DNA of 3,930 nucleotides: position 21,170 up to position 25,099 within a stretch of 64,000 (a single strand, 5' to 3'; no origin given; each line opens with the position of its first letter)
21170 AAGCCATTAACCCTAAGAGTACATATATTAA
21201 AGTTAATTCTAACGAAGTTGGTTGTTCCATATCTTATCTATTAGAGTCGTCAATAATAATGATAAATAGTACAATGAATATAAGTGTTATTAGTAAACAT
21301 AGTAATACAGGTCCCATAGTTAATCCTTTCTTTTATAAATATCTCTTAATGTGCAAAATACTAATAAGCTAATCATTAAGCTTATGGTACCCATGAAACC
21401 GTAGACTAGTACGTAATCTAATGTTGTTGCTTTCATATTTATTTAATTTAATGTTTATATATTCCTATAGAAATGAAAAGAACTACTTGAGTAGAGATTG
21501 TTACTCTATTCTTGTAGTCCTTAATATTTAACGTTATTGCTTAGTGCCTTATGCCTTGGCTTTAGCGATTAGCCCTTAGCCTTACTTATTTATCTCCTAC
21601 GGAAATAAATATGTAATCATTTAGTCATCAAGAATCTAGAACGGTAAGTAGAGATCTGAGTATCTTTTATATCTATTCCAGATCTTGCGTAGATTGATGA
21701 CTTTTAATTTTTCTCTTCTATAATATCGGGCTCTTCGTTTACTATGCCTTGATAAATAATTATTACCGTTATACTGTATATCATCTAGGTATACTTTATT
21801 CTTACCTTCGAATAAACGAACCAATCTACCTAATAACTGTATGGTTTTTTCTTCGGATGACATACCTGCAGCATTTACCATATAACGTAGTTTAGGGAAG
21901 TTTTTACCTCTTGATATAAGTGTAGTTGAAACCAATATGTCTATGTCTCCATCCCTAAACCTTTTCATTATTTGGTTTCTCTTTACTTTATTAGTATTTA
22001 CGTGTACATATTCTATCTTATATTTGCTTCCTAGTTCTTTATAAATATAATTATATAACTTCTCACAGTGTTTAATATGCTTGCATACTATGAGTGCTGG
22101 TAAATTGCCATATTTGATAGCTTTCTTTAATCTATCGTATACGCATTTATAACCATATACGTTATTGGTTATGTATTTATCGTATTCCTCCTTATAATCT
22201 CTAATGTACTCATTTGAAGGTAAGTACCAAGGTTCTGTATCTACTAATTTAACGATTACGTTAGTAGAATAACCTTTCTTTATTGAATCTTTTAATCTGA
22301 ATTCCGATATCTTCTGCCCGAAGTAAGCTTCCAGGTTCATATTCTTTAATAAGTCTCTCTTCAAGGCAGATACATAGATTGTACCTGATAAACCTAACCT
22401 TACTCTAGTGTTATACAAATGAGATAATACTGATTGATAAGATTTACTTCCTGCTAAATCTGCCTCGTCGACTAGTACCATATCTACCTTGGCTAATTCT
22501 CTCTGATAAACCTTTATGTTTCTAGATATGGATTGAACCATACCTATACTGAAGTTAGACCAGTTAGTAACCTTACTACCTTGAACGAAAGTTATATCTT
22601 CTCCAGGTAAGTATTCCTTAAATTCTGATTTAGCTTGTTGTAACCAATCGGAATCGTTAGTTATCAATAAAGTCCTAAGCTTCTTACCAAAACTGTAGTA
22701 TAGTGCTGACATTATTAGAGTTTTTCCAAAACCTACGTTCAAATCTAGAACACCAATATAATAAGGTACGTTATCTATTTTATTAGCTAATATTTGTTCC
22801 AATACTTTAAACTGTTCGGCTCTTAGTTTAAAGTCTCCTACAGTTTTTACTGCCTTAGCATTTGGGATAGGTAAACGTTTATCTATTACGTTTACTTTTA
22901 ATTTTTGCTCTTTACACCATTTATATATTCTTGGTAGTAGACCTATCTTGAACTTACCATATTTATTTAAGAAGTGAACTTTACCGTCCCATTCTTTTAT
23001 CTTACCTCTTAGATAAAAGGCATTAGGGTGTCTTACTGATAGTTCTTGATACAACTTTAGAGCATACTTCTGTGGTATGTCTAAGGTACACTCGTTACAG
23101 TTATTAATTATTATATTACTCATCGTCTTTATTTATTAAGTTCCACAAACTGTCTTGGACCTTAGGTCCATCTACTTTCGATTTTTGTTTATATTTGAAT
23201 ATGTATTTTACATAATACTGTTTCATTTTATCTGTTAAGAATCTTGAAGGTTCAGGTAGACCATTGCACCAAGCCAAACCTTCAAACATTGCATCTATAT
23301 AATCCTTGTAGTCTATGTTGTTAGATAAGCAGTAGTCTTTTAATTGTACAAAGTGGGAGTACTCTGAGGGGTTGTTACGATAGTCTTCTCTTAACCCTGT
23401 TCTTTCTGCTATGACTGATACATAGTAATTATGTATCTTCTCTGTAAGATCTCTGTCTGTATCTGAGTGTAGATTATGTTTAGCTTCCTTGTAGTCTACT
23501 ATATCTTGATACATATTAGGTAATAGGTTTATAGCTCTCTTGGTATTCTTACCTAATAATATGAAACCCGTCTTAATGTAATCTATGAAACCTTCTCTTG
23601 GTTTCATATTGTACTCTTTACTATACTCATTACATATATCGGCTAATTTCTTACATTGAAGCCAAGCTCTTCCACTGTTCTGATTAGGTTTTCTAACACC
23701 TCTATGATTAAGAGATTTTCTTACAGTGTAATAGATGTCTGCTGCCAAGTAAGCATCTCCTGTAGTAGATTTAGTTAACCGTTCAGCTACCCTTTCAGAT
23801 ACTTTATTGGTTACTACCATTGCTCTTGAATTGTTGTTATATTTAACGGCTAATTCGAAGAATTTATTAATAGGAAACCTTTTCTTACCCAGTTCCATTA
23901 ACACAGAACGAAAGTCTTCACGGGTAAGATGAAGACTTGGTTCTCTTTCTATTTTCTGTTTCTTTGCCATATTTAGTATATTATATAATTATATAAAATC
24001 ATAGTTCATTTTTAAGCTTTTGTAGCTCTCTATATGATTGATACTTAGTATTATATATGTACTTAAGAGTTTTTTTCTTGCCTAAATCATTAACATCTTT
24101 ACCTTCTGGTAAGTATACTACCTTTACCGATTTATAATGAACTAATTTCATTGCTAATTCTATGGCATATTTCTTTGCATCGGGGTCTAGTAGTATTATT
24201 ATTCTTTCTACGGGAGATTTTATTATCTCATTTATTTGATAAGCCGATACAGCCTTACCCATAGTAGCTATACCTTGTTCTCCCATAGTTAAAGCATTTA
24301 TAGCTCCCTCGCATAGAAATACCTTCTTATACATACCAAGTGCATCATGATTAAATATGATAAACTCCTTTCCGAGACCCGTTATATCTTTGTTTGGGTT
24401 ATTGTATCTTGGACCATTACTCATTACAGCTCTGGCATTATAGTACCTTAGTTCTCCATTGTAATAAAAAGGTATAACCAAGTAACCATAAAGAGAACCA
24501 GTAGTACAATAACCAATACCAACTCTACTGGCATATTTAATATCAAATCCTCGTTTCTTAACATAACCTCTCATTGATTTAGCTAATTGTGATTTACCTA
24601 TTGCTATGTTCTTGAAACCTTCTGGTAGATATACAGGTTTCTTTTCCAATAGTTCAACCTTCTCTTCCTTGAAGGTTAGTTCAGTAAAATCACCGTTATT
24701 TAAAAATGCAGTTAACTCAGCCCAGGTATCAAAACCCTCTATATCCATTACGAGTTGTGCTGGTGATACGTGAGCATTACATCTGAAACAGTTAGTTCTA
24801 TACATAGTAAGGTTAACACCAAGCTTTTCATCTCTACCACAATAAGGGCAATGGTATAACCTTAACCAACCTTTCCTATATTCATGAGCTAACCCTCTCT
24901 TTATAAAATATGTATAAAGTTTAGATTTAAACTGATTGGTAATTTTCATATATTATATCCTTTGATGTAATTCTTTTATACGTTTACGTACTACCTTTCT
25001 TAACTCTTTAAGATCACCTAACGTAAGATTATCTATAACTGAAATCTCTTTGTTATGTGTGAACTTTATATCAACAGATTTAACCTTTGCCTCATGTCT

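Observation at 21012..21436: Cassette of four tandem micro-ORFs (26-44 aa) each encoding a single-pass hydrophobic peptide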

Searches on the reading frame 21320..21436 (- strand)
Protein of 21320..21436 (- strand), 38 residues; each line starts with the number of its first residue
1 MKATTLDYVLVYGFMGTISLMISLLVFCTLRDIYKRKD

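Call 17: search_protein_families(library=pfam, proteins=[window:21320-21436:-], max_evalue=0.1)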
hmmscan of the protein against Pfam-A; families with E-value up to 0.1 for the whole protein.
window:21320-21436:- (38 aa): 1 family
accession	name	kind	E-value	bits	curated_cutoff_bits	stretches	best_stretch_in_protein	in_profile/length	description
PF13106.11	DUF3961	-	0.076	13.2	25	1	4-27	11-34/39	Domain of unknown function (DUF3961)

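Call 18: search_protein_families(library=phrogs, proteins=[window:21320-21436:-], max_evalue=0.1)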
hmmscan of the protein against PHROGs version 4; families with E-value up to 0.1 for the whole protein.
window:21320-21436:- (38 aa): 1 family
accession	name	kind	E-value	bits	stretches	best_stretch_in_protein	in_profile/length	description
phrog_21405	-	unknown function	0.0048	18.2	1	9-31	40-62/79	-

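Call 56: search_protein_families(library=ncbifam, proteins=[window:21323-21436:-], max_evalue=1)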
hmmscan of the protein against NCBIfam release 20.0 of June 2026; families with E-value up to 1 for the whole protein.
seq(38 aa): 0 families

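Call 57: search_protein_families(library=padloc, proteins=[window:21323-21436:-], max_evalue=1)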
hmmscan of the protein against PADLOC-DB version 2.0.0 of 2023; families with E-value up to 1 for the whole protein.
seq(38 aa): 0 families

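Call 64: search_protein_representatives(alignment_id=A6)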
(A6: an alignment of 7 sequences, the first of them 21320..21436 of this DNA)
Query: 7 sequences, 38 profile positions. Proteins with E-value up to 0.001 (for the whole library): 4; up to 1e-10: 2; up to 1e-30: 0. The best 4 are listed.
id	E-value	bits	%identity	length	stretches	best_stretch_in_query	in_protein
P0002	9.4e-21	89.2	-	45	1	1-38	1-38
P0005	8.7e-16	73.3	-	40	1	1-37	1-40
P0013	2.7e-06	42.9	-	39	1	1-34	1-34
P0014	3.5e-05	39.4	-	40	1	1-37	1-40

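Call 66: find_encoding_contigs(protein=P0013, flank=3000, max_places=3)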
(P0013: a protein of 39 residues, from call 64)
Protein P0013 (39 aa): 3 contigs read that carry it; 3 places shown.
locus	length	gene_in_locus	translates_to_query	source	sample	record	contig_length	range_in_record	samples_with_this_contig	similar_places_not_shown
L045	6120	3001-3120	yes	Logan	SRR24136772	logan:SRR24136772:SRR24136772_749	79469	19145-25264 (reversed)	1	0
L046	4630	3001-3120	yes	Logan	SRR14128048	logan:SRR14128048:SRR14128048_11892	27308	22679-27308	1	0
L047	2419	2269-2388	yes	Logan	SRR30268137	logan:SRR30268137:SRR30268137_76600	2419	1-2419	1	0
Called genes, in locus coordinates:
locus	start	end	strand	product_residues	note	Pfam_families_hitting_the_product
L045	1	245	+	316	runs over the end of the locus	PF13155:Toprim_2 (weak)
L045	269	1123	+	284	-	-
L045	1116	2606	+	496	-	PF00270:DEAD (faint), PF04851:ResIII, PF00271:Helicase_C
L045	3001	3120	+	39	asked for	-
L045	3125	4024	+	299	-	-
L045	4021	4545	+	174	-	-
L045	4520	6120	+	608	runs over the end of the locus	PF01653:DNA_ligase_aden, PF03120:OB_DNA_ligase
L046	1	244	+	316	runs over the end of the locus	PF13155:Toprim_2 (weak)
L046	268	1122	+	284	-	-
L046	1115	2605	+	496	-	PF00270:DEAD (faint), PF04851:ResIII, PF00271:Helicase_C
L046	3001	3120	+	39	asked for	-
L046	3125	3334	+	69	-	-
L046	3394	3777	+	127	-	-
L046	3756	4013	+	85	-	-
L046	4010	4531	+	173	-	-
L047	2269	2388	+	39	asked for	-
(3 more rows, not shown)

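Call 67: find_encoding_contigs(protein=P0014, flank=3000, max_places=3)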
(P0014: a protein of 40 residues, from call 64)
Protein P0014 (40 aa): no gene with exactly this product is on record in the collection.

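Call 75: find_encoding_contigs(protein=window:21320-21436:-, flank=2500, max_places=10)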
Protein window:21320-21436:- (38 aa): 1 contig read that carries it; 1 place shown.
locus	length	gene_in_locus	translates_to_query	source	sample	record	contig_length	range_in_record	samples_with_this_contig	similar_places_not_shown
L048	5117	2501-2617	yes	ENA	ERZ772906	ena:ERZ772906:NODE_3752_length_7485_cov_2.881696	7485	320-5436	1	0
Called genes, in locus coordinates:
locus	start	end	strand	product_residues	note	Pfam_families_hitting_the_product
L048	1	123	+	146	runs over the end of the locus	?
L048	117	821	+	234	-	-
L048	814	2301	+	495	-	PF00270:DEAD (faint), PF04851:ResIII, PF00271:Helicase_C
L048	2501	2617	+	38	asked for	-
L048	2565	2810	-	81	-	-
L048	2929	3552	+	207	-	-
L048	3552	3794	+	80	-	-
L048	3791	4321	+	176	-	-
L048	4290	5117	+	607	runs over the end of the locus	PF01653:DNA_ligase_aden, PF03120:OB_DNA_ligase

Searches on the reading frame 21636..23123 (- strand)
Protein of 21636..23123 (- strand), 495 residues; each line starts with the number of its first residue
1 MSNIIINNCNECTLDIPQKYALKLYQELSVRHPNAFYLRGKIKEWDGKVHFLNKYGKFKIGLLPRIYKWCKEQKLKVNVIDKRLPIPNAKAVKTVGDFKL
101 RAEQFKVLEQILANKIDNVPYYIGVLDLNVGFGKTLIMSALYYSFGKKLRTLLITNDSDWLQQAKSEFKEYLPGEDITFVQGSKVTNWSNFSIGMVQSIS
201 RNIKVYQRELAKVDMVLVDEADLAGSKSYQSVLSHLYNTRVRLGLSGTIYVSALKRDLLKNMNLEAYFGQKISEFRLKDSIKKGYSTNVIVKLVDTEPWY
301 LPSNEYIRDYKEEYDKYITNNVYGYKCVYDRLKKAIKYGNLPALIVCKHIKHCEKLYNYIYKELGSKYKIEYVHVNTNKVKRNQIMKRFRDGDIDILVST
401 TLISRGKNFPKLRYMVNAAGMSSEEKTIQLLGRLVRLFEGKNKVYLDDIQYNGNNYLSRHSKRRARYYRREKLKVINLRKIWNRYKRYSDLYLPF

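Call 5: search_dna_similar(query=window:21636-23123:-, collection=phages, mode=protein, max_rows=30)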
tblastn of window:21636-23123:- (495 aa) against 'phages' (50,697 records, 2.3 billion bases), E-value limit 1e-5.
Records with a match: 3230; places in all: 3230; records where one place covers at least 80% of the query: 1474.
Best place of each record, by identity: <60% 3230.
By first word of the organism name: Escherichia 661; Salmonella 448; Vibrio 400; Synechococcus 360; Staphylococcus 314; Bacillus 209; Shigella 84; Enterococcus 69; Cyanophage 61; Klebsiella 57; and 55 more.
By host as written in the record: - 744; Escherichia coli 258; Staphylococcus aureus 112; Synechococcus 107; Salmonella enterica subsp. enterica serovar Enteritidis PT1 60; Salmonella enterica 49; Escherichia coli O157:H7 45; Listeria monocytogenes 44; and 638 more.
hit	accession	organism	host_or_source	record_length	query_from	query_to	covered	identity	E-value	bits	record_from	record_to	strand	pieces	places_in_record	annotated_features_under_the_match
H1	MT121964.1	Phage DP SC_6_H4_2017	bacteria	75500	1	493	100%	46.3%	2e-134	434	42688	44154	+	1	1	putative helicase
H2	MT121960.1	Phage DP SC_2_H4_2017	bacteria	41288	1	478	97%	46.3%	2e-127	414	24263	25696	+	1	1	none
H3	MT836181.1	Bacteriophage sp.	human fecal samples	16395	1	485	94%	46.3%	2e-107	414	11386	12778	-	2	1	record has no annotation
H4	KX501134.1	Phage DP-2017a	Homo sapiens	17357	1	478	97%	42.7%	2e-114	377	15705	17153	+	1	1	exonuclease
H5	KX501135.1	Phage DP-2017a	Homo sapiens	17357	1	478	97%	42.7%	2e-114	377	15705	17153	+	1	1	exonuclease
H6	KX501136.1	Phage DP-2017a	Homo sapiens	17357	1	478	97%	42.7%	2e-114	377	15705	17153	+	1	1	exonuclease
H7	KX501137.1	Phage DP-2017a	Homo sapiens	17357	1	478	97%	42.7%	2e-114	377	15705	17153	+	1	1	exonuclease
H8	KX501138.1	Phage DP-2017a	Homo sapiens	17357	1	478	97%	42.7%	2e-114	377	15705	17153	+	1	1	exonuclease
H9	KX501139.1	Phage DP-2017a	Homo sapiens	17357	1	478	97%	42.7%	2e-114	377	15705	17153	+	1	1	exonuclease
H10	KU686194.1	Synechococcus phage S-CAM1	Synechococcus sp.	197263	1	482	97%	26.7%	2e-24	113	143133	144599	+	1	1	DNA helicase | hypothetical protein | single stranded DNA-binding protein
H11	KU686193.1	Synechococcus phage S-CAM1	Synechococcus sp.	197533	1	482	97%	26.7%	2e-24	113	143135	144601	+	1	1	DNA helicase | hypothetical protein | single stranded DNA-binding protein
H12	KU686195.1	Synechococcus phage S-CAM1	Synechococcus sp.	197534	1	482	97%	26.7%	2e-24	113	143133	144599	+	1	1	DNA helicase | hypothetical protein | single stranded DNA-binding protein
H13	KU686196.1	Synechococcus phage S-CAM1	Synechococcus sp.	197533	1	482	97%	26.7%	2e-24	113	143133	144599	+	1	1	DNA helicase | hypothetical protein | single stranded DNA-binding protein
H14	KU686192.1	Synechococcus phage S-CAM1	Synechococcus sp.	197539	1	482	97%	26.7%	2e-24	113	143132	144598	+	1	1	DNA helicase | hypothetical protein | single stranded DNA-binding protein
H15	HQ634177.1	Synechococcus phage S-CAM1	Synechococcus sp. WH7803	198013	1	482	97%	26.7%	2e-24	113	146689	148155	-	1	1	DNA helicase UvsW | hypothetical protein (x2)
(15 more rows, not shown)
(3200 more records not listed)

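Call 7: get_annotated_region(hit=H1, flank=4000)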
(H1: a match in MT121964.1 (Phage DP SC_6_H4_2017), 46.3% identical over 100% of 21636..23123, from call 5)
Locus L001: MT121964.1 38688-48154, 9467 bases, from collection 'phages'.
description: Phage DP SC_6_H4_2017 DNA cytosine methyltransferase and putative helicase genes, complete cds.
organism: Phage DP SC_6_H4_2017 (NCBI taxid 2723243)
taxonomy: Viruses; Duplodnaviria; Heunggongvirae; Uroviricota; Caudoviricetes
host: bacteria; source: human feces; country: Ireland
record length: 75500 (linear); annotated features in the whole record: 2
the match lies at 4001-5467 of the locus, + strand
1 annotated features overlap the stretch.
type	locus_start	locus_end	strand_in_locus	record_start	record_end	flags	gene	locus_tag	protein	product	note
CDS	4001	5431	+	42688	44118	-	-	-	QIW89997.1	putative helicase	-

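Call 8: get_annotated_region(hit=H2, flank=4000)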
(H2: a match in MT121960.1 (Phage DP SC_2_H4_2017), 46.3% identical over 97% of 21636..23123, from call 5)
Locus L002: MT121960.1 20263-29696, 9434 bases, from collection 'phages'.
description: Phage DP SC_2_H4_2017 DNA polymerase 1 and recombinase A genes, complete cds.
organism: Phage DP SC_2_H4_2017 (NCBI taxid 2723242)
taxonomy: Viruses; Duplodnaviria; Heunggongvirae; Uroviricota; Caudoviricetes
host: bacteria; source: human feces; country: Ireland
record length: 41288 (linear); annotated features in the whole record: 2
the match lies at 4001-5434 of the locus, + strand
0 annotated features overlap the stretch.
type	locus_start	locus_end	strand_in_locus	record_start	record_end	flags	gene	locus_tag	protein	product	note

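Call 15: find_related_loci(query=window:21636-23123:-, collection=viral_contigs, flank=3000)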
Query window:21636-23123:- (495 aa) in viral_contigs; peptide patterns used: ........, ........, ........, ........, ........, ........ (x = any residue, [..] = any of these).
13 stretches matched a pattern; 10 encode a relative of the query (tblastn E <= 1e-3); 10 distinct loci.
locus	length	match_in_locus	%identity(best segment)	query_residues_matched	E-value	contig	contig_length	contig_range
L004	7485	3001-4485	99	1-495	0e+0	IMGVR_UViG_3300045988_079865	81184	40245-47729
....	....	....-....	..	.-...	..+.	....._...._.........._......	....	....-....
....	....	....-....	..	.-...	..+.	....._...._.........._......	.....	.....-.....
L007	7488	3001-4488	83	1-495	0e+0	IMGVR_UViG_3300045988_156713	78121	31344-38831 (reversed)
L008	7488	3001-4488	84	1-495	0e+0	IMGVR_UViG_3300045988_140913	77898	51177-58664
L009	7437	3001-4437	58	1-479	0e+0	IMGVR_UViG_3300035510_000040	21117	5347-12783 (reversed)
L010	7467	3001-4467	60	1-488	0e+0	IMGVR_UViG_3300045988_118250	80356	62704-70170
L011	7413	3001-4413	52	9-480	3e-155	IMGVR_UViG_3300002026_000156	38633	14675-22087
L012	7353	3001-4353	49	53-479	5e-123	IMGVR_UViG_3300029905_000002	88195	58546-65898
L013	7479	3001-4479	62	4-495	0e+0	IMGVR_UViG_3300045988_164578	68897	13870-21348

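Call 17: search_protein_families(library=pfam, proteins=[window:21636-23123:-], max_evalue=0.1)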
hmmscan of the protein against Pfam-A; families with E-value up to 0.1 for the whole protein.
window:21636-23123:- (495 aa): 9 families
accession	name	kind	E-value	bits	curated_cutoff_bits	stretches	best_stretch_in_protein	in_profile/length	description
PF00271.37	Helicase_C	-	7.5e-18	65.2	23.5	1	333-436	7-108/110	Helicase conserved C-terminal domain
PF04851.21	ResIII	-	6.5e-16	59.1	22.5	1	98-249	2-162/164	Type III restriction enzyme, res subunit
PF00270.35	DEAD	-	3.2e-06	27.4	26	1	106-249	6-160/167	DEAD/DEAH box helicase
PF18766.7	SWI2_SNF2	-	0.00044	20.4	26.7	1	122-289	19-188/221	SWI2/SNF2 ATPase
PF21241.2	UvsW_N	-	0.0016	19.3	25.3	1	36-78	37-79/81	DNA helicase UvsW, N-terminal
PF22590.2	Cas3-like_C_2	-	0.0024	18.6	27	1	343-436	5-103/106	CRISPR-associated nuclease/helicase Cas3, C-terminal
PF24550.1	LIS_MGM1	-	0.0085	16.6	27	0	348-413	15-79/100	Dynamin-like GTPase MGM1-like, lipid interacting stalk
PF00308.24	Bac_DnaA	-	0.016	15.9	23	0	189-239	73-125/162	Bacterial DnaA ATPAse domain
PF13604.12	AAA_30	-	0.079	13.1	27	0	197-245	81-121/191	AAA domain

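Call 18: search_protein_families(library=phrogs, proteins=[window:21636-23123:-], max_evalue=0.1)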
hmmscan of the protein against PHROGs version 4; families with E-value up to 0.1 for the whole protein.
window:21636-23123:- (495 aa): 7 families
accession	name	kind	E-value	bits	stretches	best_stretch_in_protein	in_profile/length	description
phrog_16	-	DNA, RNA and nucleotide metabolism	2.2e-63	215.9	1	53-472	237-615/986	DNA helicase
phrog_9690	-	DNA, RNA and nucleotide metabolism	9.3e-34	117.8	1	205-476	33-300/306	DNA helicase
phrog_16259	-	DNA, RNA and nucleotide metabolism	4.5e-16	60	1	10-253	12-265/330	DNA helicase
phrog_17901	-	DNA, RNA and nucleotide metabolism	5.8e-08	34.1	1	390-475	8-98/109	DNA helicase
phrog_27849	-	unknown function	2.7e-07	30.1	1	352-467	458-575/664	-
phrog_34613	-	unknown function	6.4e-07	28.9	1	350-435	478-564/666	-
phrog_6819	-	DNA, RNA and nucleotide metabolism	0.0002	21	1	330-412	226-305/645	Holliday junction branch migration helicase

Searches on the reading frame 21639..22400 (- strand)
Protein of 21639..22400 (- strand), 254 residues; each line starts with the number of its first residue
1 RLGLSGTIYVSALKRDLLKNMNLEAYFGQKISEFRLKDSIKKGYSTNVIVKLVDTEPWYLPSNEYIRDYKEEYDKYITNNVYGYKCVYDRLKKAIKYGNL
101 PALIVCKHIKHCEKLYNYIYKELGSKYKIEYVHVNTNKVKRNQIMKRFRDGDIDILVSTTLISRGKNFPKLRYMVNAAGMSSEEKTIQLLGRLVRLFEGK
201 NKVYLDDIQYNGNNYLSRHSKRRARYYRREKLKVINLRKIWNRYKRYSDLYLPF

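Call 21: find_related_loci(query=A2, collection=metagenome_contigs, flank=3000)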
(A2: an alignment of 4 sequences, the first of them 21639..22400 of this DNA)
Query A2 (254 aa) in metagenome_contigs; peptide patterns used: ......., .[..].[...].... (x = any residue, [..] = any of these).
470 stretches matched a pattern; 12 encode a relative of the query (tblastn E <= 1e-3); 12 distinct loci.
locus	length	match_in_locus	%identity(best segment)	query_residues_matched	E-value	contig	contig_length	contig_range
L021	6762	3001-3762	100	1-254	4e-170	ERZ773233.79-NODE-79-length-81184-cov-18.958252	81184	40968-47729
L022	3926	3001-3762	82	1-254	2e-142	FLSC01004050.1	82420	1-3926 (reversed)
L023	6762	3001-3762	82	1-254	2e-140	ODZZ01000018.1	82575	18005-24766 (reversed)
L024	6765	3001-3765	80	1-254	2e-134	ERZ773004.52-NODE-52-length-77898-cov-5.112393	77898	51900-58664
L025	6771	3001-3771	66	1-254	4e-108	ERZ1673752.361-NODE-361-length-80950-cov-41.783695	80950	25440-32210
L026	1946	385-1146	65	1-254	3e-114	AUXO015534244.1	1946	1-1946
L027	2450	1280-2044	66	1-254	1e-111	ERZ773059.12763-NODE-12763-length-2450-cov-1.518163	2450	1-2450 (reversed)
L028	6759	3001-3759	67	1-254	2e-106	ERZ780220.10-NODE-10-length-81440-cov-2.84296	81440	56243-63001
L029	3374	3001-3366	99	1-122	1e-78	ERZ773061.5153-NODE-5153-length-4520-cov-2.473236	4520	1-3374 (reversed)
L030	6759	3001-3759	67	1-254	2e-108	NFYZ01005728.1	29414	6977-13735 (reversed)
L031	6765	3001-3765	67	1-254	1e-111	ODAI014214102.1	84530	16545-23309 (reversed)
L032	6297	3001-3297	29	110-206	3e-6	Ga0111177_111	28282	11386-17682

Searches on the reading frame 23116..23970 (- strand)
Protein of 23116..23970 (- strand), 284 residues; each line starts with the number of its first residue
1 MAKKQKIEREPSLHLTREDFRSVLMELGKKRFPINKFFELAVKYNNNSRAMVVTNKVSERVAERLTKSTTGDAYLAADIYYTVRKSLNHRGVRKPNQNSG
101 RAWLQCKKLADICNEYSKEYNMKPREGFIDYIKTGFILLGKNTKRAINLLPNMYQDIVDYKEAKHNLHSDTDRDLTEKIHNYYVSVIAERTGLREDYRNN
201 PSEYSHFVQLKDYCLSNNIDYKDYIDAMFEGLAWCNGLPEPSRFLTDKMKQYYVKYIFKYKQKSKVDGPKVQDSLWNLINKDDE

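Call 17: search_protein_families(library=pfam, proteins=[window:23116-23970:-], max_evalue=0.1)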
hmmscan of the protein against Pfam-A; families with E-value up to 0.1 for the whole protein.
window:23116-23970:- (284 aa): 0 families

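Call 18: search_protein_families(library=phrogs, proteins=[window:23116-23970:-], max_evalue=0.1)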
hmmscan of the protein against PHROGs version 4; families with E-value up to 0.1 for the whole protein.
window:23116-23970:- (284 aa): 2 families
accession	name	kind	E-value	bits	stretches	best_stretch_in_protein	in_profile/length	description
phrog_1098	-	DNA, RNA and nucleotide metabolism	0.00087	19.1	1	202-264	232-301/546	HTH DNA binding protein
phrog_14232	-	unknown function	0.0089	16.5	1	203-268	76-143/264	-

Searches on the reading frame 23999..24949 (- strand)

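Call 17: search_protein_families(library=pfam, proteins=[window:23999-24949:-], max_evalue=0.1)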
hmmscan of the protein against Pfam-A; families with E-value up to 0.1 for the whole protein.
window:23999-24949:- (316 aa): 3 families
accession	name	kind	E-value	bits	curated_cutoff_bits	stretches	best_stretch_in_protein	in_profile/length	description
PF13155.12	Toprim_2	-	4.7e-06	27.3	22.1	1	211-289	1-87/88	Toprim-like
PF13362.12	Toprim_3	-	1.9e-05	25.4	27.2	1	210-290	2-89/95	Toprim domain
PF01751.28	Toprim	-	0.014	16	23.1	1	210-263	2-72/96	Toprim domain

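Call 18: search_protein_families(library=phrogs, proteins=[window:23999-24949:-], max_evalue=0.1)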
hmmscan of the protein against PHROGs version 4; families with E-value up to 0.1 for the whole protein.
window:23999-24949:- (316 aa): 5 families
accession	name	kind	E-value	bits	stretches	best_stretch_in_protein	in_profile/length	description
phrog_47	-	DNA, RNA and nucleotide metabolism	5.5e-47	161.9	1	28-312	50-346/947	DNA primase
phrog_239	-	DNA, RNA and nucleotide metabolism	2.1e-11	44.5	1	31-304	42-311/801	DNA primase/helicase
phrog_6444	-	DNA, RNA and nucleotide metabolism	1.5e-08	34.9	1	207-299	259-360/577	DNA primase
phrog_510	-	DNA, RNA and nucleotide metabolism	0.00038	20.3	0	208-291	246-346/667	DNA primase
phrog_32622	-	DNA, RNA and nucleotide metabolism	0.0033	18.4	1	253-311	1-66/69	DNA primase/helicase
